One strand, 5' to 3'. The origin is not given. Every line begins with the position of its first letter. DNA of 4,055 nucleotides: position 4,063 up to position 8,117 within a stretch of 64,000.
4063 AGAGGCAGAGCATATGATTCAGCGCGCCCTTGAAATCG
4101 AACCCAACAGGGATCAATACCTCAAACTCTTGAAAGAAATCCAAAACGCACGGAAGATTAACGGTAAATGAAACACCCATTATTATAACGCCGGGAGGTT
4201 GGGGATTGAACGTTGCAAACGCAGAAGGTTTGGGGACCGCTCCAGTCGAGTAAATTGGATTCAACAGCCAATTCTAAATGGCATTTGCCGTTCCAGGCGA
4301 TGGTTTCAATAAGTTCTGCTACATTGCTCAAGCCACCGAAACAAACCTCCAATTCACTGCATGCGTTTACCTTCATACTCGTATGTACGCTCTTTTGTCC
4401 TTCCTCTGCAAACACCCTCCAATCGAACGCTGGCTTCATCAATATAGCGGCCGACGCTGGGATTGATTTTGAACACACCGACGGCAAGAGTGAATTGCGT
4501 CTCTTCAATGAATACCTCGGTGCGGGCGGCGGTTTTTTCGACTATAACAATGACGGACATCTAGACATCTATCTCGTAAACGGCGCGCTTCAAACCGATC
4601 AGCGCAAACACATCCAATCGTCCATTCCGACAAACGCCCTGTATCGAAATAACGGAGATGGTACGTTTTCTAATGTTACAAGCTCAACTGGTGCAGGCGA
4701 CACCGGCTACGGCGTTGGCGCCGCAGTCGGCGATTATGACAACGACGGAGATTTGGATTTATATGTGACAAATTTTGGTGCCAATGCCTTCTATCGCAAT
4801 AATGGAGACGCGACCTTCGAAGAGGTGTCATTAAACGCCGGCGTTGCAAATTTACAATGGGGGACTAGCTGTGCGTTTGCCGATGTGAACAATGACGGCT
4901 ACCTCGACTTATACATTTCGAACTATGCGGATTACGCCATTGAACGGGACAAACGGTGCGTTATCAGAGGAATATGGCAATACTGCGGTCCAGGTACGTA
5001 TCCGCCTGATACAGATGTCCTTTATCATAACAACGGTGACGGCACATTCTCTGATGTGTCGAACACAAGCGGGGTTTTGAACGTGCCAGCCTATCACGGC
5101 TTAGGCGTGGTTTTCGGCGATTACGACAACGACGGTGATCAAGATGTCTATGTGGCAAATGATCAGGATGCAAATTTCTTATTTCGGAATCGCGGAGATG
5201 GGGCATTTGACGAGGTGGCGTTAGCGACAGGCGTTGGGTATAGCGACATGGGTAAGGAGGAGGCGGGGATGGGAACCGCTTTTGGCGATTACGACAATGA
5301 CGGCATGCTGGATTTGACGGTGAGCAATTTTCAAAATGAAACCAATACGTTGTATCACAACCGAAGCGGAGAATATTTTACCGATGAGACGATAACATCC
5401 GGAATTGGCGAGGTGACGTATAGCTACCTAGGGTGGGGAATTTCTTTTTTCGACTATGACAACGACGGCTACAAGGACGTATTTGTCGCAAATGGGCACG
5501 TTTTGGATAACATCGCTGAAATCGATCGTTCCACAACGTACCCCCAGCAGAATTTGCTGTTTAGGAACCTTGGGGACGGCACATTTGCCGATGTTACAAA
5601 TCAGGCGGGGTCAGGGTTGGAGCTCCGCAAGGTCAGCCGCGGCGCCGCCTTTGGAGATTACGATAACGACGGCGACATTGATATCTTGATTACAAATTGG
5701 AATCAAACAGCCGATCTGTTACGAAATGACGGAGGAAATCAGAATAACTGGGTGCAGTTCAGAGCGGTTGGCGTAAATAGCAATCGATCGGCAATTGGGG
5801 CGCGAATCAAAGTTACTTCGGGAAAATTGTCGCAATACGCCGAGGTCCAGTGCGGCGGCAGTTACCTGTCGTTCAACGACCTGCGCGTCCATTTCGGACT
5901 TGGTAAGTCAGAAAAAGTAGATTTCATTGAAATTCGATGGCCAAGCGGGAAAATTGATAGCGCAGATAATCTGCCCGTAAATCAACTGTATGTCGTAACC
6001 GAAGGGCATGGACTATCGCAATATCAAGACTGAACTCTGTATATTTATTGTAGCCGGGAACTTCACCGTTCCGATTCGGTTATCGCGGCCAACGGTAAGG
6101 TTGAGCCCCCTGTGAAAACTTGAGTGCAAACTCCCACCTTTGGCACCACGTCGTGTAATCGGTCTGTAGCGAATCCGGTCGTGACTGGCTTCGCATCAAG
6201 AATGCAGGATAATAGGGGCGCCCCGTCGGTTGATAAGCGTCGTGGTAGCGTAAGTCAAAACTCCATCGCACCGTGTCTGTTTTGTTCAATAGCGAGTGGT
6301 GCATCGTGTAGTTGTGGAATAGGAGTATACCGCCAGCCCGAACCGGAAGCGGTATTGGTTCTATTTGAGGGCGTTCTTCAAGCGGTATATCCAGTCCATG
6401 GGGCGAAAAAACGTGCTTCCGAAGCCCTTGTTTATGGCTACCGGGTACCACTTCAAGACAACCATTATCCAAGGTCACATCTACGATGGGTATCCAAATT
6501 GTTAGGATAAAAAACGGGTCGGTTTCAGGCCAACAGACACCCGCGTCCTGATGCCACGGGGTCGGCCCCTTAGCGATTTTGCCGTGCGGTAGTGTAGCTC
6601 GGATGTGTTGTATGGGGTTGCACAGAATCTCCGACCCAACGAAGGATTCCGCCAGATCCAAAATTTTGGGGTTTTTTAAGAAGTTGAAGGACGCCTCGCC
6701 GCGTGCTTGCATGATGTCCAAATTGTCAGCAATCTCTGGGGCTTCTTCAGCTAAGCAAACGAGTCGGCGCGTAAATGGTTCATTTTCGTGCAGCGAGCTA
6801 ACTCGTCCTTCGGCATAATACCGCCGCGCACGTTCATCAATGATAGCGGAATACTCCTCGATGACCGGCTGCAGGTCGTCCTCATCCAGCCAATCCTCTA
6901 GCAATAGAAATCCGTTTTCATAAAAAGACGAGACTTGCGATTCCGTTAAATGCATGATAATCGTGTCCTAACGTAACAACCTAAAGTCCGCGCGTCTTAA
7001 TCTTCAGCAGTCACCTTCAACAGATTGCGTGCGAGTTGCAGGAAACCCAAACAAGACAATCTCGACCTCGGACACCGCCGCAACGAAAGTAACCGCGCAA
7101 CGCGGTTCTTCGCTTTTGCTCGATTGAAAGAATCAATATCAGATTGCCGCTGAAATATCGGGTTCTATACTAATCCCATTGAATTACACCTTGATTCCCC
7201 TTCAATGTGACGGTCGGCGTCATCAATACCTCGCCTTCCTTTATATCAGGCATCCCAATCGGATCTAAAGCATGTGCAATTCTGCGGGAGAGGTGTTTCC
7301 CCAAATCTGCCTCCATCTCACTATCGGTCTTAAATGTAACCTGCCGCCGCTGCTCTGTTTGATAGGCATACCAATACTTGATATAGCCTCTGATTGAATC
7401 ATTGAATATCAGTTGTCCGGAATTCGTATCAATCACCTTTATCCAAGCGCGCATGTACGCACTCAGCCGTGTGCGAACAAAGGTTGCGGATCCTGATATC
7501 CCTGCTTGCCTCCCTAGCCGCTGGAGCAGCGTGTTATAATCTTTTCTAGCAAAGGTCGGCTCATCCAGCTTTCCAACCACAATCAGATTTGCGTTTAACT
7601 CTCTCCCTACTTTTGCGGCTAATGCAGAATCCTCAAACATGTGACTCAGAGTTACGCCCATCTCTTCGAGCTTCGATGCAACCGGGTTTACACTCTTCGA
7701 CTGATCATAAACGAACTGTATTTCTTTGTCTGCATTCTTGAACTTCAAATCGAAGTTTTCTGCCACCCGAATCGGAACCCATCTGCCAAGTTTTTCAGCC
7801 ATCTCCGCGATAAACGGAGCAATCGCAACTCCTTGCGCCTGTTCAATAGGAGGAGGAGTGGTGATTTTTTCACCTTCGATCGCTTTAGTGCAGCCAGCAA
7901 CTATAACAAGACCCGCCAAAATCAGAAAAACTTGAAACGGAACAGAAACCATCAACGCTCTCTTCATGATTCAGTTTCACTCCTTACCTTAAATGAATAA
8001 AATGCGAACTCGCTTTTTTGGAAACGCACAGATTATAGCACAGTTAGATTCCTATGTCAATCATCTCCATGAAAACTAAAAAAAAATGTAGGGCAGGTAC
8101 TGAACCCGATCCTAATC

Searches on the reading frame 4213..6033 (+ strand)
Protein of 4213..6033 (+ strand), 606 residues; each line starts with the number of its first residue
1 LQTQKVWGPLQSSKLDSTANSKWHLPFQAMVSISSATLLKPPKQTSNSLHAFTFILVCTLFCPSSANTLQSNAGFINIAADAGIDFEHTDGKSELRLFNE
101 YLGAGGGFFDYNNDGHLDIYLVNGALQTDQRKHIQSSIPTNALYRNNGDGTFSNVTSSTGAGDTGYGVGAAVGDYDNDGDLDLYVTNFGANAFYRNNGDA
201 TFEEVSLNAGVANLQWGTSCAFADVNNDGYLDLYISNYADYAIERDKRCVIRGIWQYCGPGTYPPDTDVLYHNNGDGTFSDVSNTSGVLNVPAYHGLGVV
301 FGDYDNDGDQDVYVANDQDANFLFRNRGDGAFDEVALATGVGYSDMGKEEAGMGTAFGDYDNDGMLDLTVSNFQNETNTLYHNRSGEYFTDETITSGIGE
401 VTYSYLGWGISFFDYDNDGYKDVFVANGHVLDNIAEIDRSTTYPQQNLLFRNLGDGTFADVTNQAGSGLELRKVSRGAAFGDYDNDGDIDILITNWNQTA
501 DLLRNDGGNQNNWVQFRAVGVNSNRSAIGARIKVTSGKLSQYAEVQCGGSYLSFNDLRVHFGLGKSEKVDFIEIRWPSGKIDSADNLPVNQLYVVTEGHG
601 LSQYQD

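Call 50: search_protein_families(library=pfam, proteins=[window:4213-6033:+], max_evalue=0.00001)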
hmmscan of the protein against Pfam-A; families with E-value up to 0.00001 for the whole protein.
window:4213-6033:+ (606 aa): 3 families
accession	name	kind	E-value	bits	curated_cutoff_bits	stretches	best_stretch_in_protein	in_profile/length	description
PF13517.12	FG-GAP_3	-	5.2e-57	190.8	26.9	6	174-235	1-61/61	FG-GAP-like repeat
PF07593.17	UnbV_ASPIC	-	2.2e-22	79.1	23.4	1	527-593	1-67/68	ASPIC and UnbV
PF01839.29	FG-GAP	-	2.4e-13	50.1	22.1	0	217-239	2-24/37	FG-GAP repeat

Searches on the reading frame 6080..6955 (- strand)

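Call 3: search_protein_families(library=pfam, proteins=[window:6080-6955:-], max_evalue=0.1)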
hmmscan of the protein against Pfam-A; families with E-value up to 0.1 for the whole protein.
window:6080-6955:- (291 aa): 1 family
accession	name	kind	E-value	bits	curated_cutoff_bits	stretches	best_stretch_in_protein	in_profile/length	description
PF05721.19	PhyH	-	3.1e-27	96.7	22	1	11-230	1-211/213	Phytanoyl-CoA dioxygenase (PhyH)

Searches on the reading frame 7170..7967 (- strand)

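Call 3: search_protein_families(library=pfam, proteins=[window:7170-7967:-], max_evalue=0.1)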
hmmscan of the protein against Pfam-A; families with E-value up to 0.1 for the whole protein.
window:7170-7967:- (265 aa): 0 families

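Call 4: search_protein_families(library=ncbifam, proteins=[window:7170-7967:-], max_evalue=0.1)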
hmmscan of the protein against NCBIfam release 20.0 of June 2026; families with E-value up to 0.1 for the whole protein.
window:7170-7967:- (265 aa): 1 family
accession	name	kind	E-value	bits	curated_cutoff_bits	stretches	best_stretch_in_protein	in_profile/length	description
NF011123.0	PRK14553.1-3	equivalog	0.051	14.1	178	0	163-210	30-77/110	ribosomal-processing cysteine protease Prp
